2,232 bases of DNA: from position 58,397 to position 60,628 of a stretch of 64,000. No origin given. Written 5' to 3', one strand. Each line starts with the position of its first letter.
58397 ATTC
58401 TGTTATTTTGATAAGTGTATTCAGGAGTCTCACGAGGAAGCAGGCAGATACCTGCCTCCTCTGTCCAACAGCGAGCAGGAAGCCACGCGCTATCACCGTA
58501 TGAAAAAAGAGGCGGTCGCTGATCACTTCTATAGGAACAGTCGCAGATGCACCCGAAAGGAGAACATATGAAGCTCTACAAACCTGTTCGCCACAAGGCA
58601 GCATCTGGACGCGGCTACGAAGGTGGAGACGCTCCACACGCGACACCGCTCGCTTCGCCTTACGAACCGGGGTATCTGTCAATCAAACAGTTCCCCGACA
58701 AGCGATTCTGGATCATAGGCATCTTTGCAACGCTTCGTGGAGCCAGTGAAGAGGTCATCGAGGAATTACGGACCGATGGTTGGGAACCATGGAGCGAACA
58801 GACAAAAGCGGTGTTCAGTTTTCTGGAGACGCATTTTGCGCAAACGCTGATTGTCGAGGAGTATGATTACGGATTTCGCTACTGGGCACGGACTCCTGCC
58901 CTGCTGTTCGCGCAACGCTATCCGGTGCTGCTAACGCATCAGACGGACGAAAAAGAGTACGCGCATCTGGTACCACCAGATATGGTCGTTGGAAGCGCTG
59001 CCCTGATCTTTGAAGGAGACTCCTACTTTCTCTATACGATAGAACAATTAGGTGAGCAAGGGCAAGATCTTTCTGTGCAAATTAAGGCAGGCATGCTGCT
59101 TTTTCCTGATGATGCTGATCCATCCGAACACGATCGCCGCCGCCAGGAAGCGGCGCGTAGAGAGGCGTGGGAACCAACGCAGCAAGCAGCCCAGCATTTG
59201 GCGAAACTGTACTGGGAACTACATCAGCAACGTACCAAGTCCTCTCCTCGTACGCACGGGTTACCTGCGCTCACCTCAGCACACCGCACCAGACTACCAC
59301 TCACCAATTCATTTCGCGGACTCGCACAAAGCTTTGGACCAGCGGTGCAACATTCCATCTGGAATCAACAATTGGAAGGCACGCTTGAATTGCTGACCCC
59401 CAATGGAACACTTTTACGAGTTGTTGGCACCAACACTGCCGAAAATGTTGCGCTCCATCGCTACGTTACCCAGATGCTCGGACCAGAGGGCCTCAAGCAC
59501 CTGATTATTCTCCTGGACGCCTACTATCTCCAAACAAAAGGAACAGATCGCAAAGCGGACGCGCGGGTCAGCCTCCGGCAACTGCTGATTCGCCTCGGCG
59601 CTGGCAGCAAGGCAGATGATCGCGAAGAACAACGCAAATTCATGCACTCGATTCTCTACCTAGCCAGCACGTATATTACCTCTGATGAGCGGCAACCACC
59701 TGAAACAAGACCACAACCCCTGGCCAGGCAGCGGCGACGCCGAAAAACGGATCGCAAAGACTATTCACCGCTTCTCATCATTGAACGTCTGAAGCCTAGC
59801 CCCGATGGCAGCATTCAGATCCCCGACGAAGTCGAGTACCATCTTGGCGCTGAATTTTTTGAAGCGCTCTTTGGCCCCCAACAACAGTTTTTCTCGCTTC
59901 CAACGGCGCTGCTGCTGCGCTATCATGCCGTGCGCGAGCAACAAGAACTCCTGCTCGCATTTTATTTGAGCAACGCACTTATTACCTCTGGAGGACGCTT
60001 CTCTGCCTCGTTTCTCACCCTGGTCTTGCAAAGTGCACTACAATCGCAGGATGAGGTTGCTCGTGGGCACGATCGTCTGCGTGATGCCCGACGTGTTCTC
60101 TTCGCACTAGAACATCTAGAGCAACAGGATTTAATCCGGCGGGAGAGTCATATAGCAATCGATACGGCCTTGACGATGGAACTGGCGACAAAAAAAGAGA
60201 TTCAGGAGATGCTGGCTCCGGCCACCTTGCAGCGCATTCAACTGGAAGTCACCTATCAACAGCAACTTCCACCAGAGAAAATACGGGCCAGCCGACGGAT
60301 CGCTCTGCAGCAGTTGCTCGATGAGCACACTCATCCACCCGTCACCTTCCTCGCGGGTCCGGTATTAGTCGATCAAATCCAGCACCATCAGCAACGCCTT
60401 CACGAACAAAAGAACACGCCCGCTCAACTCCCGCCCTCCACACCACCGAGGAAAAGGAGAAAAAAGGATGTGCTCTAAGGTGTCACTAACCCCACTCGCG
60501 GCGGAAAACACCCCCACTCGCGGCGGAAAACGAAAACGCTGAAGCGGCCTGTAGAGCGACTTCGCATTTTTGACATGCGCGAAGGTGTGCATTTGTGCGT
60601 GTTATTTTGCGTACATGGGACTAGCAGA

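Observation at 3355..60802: Sixteen copies of a 22-24 bp palindrome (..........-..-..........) in short intergenic gaps: a stoperator-like network across the element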

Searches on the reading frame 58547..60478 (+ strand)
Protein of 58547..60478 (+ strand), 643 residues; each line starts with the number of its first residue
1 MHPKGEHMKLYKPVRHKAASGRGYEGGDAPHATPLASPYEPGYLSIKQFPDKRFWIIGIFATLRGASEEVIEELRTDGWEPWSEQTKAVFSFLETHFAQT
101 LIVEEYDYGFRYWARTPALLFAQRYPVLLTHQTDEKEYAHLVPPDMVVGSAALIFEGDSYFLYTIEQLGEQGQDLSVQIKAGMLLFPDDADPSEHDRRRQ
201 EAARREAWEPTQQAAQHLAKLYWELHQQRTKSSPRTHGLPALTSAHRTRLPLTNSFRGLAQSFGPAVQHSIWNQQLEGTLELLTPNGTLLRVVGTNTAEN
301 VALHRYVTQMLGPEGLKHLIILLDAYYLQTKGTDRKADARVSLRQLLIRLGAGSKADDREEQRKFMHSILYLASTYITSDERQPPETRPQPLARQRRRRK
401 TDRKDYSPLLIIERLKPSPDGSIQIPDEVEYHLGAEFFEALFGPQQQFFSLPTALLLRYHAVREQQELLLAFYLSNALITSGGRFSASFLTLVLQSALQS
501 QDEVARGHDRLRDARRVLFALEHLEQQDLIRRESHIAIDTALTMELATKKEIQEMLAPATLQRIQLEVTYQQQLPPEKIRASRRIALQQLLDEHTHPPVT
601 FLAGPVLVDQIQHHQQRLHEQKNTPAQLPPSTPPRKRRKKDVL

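Call 10: search_protein_families(library=pfam, proteins=[window:58547-60478:+], max_evalue=0.001)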
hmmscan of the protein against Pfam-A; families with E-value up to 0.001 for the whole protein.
window:58547-60478:+ (643 aa): 0 families

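Call 38: search_protein_families(library=phrogs, proteins=[window:58547-60478:+], max_evalue=0.001)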
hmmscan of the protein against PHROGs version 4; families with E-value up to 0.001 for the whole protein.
window:58547-60478:+ (643 aa): 0 families

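Call 75: find_encoding_contigs(protein=window:58547-60478:+, flank=10000, max_places=3)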
Protein window:58547-60478:+ (643 aa): 1 contig read that carries it; 1 place shown.
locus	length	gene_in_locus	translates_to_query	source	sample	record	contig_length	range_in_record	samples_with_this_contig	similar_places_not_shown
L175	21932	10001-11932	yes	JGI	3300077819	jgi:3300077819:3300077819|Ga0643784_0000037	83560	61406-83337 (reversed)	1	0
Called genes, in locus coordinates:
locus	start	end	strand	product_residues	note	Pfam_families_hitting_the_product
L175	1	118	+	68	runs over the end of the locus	-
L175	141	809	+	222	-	-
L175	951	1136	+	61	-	-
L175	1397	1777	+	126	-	-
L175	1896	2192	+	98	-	-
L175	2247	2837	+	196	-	-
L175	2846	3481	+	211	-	-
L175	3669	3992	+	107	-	-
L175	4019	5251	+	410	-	-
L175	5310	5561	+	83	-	-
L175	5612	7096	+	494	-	PF03065:Glyco_hydro_57, PF12055:DUF3536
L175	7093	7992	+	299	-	-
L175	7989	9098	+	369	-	PF20903:SPL (weak)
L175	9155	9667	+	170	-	PF00196:GerE (faint), PF08281:Sigma70_r4_2 (faint)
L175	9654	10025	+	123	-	-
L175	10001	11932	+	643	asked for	-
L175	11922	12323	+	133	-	-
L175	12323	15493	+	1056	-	-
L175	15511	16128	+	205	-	-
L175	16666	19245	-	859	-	PF13086:AAA_11, PF13245:AAA_19 (faint), PF01443:Viral_helicase1 (faint), PF13086:AAA_11, PF13604:AAA_30 (weak), PF13087:AAA_12, PF13538:UvrD_C_2 (weak)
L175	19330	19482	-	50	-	-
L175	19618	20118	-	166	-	-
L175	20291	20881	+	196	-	PF12728:HTH_17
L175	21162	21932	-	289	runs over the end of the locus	-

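Call 78: search_protein_families(library=pfam, proteins=[L175:12323-15493:+, L175:15511-16128:+, L175:11922-12323:+, L175:19618-20118:-, L175:20291-20881:+, L175:9654-10025:+], max_evalue=0.01)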
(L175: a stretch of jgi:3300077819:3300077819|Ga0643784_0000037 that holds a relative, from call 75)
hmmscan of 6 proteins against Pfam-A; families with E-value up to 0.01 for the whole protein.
L175:12323-15493:+ (1056 aa): 0 families

L175:15511-16128:+ (205 aa): 0 families

L175:11922-12323:+ (133 aa): 0 families

L175:19618-20118:- (166 aa): 1 family
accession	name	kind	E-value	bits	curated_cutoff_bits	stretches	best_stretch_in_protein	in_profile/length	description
PF00589.27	Phage_integrase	-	0.00023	21.4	27.1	0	30-53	29-52/172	Phage integrase family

L175:20291-20881:+ (196 aa): 1 family
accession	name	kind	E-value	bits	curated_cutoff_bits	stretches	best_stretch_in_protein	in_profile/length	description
PF12728.13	HTH_17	-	6.6e-08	33.1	27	1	135-184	1-50/51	Helix-turn-helix domain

L175:9654-10025:+ (123 aa): 0 families
